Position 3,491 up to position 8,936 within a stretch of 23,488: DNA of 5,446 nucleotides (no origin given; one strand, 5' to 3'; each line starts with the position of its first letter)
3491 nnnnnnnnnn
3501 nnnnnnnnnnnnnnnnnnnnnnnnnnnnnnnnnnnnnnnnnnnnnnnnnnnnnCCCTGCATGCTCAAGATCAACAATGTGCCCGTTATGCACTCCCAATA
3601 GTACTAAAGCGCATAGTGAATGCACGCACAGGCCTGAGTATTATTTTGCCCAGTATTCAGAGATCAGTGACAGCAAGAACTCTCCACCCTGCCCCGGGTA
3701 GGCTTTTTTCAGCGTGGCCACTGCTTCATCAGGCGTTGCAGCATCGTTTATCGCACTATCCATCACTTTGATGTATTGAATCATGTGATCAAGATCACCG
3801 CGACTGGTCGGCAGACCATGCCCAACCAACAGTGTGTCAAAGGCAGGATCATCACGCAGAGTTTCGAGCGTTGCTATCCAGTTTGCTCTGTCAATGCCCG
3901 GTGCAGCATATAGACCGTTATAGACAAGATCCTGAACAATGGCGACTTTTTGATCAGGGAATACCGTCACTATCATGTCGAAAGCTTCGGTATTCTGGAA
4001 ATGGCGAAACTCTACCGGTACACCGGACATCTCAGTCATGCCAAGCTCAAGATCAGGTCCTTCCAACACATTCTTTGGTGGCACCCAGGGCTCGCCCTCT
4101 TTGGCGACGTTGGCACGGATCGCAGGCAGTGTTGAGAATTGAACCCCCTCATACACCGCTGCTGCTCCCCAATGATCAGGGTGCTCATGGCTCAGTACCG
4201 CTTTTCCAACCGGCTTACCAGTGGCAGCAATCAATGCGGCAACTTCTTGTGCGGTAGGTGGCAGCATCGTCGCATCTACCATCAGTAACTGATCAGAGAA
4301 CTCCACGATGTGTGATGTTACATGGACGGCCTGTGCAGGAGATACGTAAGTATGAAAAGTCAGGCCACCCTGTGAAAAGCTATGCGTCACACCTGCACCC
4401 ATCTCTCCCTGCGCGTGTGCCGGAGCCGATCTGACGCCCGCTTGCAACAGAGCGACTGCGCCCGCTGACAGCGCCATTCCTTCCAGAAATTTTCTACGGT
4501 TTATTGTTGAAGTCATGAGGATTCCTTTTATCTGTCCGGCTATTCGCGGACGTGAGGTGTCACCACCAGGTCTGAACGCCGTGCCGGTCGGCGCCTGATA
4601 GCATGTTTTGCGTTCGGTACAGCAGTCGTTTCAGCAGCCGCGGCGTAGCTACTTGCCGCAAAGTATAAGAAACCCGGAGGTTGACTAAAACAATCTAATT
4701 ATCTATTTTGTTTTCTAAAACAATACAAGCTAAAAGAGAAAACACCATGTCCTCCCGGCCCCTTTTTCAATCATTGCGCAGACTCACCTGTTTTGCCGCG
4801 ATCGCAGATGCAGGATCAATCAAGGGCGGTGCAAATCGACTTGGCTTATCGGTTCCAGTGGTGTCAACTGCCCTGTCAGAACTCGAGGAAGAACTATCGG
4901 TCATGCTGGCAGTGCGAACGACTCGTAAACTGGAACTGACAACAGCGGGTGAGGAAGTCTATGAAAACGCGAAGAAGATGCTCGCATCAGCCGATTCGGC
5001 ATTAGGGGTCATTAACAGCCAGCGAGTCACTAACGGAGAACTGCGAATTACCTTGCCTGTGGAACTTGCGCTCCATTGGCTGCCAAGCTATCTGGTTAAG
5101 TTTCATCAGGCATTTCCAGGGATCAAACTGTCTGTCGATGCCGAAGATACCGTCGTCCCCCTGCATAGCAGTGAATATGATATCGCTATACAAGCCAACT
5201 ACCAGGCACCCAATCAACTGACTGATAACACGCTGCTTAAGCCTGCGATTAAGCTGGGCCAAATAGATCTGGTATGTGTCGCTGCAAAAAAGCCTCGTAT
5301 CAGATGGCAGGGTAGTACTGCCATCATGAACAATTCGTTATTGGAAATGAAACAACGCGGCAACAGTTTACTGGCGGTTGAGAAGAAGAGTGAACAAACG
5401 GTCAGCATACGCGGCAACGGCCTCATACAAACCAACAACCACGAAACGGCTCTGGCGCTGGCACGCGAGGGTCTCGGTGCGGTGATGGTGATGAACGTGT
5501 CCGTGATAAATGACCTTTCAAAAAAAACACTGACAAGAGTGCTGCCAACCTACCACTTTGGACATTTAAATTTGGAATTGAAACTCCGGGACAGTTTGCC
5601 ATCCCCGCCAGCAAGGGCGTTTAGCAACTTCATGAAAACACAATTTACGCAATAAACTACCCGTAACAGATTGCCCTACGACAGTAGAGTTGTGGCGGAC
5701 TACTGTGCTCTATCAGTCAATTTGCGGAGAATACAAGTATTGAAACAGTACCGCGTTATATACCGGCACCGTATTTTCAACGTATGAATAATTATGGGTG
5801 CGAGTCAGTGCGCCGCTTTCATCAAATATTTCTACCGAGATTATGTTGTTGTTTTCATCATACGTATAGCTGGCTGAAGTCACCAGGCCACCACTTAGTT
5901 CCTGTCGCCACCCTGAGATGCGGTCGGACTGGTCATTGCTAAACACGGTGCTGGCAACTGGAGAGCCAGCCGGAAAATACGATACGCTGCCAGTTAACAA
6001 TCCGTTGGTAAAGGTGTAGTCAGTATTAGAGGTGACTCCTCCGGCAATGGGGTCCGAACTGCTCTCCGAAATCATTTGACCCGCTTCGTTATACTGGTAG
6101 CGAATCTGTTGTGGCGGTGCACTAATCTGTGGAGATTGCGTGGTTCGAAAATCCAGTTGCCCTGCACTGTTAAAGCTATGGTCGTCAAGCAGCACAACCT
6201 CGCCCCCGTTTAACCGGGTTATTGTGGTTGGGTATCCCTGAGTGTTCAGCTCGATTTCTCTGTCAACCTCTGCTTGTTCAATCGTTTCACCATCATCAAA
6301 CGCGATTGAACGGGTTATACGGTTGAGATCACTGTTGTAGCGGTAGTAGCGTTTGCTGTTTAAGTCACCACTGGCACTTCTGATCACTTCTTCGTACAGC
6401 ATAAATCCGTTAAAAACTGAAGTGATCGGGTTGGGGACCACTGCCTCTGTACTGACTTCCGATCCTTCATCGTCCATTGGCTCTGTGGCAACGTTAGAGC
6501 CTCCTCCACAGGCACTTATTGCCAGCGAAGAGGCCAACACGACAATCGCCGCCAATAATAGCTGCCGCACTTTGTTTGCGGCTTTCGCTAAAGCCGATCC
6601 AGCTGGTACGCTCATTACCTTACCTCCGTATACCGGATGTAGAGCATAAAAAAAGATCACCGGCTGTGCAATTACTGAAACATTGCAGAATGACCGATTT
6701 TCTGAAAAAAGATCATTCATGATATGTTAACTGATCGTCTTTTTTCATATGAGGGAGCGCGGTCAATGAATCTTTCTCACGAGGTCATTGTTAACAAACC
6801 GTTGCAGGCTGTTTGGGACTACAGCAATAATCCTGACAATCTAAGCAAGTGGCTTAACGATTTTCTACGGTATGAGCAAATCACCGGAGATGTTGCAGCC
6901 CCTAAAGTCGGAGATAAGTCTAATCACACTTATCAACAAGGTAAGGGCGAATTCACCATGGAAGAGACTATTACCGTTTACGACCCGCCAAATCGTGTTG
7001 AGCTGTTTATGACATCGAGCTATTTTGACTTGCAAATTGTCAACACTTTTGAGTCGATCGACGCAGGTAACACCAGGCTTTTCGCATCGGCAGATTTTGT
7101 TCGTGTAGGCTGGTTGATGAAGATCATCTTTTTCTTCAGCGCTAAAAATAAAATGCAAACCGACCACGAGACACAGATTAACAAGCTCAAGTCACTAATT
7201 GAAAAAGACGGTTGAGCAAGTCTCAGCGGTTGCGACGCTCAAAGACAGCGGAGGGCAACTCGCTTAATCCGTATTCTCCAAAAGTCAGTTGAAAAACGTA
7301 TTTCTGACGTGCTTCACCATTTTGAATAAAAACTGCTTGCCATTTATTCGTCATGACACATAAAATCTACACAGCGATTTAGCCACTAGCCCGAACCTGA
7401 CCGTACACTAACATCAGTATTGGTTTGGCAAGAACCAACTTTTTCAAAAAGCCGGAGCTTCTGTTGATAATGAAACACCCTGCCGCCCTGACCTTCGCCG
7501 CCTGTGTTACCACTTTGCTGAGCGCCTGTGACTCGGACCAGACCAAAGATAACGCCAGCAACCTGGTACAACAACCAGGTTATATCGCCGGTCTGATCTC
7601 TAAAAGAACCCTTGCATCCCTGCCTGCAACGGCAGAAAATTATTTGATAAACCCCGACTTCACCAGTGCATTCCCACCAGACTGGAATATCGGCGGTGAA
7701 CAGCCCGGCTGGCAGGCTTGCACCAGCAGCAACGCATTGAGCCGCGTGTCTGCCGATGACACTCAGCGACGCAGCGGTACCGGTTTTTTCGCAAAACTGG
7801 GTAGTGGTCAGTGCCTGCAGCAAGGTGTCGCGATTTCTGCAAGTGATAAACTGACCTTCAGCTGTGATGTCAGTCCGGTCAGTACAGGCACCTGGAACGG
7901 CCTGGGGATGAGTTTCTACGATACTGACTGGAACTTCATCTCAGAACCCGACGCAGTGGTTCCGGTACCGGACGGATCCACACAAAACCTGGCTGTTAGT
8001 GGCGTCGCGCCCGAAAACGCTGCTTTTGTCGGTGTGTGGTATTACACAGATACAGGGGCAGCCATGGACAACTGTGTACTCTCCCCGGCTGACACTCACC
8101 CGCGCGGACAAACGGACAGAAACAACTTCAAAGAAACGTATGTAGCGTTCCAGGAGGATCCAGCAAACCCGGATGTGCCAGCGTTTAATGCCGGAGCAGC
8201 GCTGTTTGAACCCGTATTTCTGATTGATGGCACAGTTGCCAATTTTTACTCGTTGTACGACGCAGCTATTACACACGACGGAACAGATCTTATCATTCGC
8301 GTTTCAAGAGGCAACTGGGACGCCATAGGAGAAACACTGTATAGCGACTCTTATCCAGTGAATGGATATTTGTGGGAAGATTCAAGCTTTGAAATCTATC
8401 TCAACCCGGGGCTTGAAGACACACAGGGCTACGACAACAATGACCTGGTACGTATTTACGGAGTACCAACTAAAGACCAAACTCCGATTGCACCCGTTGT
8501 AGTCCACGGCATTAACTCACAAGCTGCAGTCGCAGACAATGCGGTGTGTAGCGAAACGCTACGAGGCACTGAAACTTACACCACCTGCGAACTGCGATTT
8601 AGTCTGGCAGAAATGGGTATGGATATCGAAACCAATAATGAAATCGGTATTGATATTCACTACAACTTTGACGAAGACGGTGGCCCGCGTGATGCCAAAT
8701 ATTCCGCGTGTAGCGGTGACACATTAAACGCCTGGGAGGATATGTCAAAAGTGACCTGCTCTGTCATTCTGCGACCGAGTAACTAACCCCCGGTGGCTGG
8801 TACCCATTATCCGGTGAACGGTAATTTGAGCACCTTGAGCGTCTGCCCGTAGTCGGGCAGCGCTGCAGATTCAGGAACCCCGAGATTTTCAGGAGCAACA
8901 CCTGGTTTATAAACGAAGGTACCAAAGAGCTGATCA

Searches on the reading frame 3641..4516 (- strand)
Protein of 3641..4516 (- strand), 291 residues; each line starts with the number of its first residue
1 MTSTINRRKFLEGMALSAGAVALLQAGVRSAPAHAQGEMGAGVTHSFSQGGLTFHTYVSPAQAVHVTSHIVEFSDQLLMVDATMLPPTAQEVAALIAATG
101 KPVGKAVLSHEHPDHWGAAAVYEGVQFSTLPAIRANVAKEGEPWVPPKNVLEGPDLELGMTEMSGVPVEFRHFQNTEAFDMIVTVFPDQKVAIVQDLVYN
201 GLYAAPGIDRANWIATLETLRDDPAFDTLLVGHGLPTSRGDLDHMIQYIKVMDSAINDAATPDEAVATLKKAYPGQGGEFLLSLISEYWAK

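Call 6: search_protein_families(library=pfam, proteins=[window:3641-4516:-])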
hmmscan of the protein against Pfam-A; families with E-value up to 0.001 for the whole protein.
window:3641-4516:- (291 aa): 1 family
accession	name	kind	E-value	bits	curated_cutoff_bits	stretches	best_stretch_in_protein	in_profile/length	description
PF00753.33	Lactamase_B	-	2e-07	31.6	22.7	1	65-233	5-196/196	Metallo-beta-lactamase superfamily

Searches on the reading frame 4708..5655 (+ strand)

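Call 6: search_protein_families(library=pfam, proteins=[window:4708-5655:+])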
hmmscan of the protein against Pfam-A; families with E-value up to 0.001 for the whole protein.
window:4708-5655:+ (315 aa): 2 families
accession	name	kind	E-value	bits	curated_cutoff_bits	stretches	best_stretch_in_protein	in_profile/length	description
PF03466.25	LysR_substrate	-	4.2e-17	62.7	28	1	108-313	4-208/209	LysR substrate binding domain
PF00126.33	HTH_1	-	1.8e-16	60.3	26.6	1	23-82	1-60/60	Bacterial regulatory helix-turn-helix protein, lysR family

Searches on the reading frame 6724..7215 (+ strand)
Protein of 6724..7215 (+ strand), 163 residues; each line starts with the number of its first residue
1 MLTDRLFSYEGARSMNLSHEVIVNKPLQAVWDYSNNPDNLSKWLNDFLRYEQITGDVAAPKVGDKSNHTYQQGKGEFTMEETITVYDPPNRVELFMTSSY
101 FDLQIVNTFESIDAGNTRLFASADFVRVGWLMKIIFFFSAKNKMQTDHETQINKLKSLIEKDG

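Call 6: search_protein_families(library=pfam, proteins=[window:6724-7215:+])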
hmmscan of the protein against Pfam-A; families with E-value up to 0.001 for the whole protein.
window:6724-7215:+ (163 aa): 1 family
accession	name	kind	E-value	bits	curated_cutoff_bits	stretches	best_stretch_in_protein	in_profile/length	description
PF10604.15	Polyketide_cyc2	-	8.4e-08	33.1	27.4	1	17-159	4-141/142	Polyketide cyclase / dehydrase and lipid transport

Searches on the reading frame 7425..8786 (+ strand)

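Call 6: search_protein_families(library=pfam, proteins=[window:7425-8786:+])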
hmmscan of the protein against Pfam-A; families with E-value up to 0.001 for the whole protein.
window:7425-8786:+ (453 aa): 1 family
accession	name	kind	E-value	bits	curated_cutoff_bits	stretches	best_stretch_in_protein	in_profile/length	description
PF06452.16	CBM9_1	-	1.5e-05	25.5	23.4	1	314-442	62-176/185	Carbohydrate family 9 binding domain-like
